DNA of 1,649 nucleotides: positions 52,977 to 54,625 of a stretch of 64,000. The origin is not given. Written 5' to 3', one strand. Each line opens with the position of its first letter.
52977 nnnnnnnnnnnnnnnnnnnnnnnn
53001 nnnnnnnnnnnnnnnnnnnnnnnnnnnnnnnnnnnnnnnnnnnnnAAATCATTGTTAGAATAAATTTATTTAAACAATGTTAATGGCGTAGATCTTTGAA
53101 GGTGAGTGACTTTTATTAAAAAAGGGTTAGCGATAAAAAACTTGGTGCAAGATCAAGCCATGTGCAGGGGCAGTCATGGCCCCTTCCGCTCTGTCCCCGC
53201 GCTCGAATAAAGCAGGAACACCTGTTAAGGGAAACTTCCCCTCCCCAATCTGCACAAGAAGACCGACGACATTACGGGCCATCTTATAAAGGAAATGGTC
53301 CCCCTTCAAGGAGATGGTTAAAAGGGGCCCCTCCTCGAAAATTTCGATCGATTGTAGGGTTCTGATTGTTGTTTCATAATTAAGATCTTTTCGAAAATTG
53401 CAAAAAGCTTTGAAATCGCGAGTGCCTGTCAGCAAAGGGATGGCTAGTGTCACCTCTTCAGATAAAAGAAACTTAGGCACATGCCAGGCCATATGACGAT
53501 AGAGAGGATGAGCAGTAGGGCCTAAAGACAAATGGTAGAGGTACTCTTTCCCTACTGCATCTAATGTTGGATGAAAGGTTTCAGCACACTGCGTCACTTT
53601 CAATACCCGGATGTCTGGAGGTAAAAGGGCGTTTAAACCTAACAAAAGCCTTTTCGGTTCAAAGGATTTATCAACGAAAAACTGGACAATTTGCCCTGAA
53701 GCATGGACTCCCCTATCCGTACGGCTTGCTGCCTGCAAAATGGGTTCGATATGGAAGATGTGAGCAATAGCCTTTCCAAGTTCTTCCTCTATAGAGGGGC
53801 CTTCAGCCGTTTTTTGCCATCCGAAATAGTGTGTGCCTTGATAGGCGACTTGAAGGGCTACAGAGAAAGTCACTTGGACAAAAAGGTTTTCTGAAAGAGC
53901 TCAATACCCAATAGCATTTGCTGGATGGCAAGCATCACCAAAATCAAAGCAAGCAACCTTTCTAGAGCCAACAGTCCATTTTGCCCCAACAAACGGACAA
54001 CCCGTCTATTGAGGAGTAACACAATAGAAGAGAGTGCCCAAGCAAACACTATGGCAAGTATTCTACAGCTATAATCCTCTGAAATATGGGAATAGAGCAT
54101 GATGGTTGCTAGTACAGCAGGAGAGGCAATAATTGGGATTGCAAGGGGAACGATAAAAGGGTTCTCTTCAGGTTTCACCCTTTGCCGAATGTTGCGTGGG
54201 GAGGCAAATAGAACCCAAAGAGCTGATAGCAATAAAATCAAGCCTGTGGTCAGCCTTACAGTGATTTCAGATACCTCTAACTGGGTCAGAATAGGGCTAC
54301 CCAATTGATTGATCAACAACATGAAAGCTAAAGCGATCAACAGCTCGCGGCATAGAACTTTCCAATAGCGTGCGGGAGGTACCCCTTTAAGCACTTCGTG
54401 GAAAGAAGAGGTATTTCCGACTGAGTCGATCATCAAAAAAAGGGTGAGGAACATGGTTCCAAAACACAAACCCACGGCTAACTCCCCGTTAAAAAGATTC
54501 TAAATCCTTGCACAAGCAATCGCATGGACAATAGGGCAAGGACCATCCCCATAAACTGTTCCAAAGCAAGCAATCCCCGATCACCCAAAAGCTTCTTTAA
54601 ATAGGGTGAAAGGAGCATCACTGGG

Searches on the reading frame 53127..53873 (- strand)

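Call 47: search_protein_families(library=pfam, proteins=[window:53127-53873:-], max_evalue=0.001)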
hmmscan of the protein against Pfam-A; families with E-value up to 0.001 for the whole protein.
window:53127-53873:- (248 aa): 2 families
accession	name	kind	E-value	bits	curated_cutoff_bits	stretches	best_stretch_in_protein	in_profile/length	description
PF01416.25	PseudoU_synth_1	-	2.5e-30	105.6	23.3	2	144-247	1-107/108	tRNA pseudouridine synthase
PF10105.14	DUF2344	-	0.00077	19.8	23.8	0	40-141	41-131/176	Uncharacterized protein conserved in bacteria (DUF2344)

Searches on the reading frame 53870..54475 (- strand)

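Call 47: search_protein_families(library=pfam, proteins=[window:53870-54475:-], max_evalue=0.001)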
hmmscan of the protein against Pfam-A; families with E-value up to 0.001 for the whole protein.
window:53870-54475:- (201 aa): 1 family
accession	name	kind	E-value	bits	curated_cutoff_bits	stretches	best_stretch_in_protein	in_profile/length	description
PF01914.23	MarC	-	1.2e-33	116.7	23.9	1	5-192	4-200/203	MarC family integral membrane protein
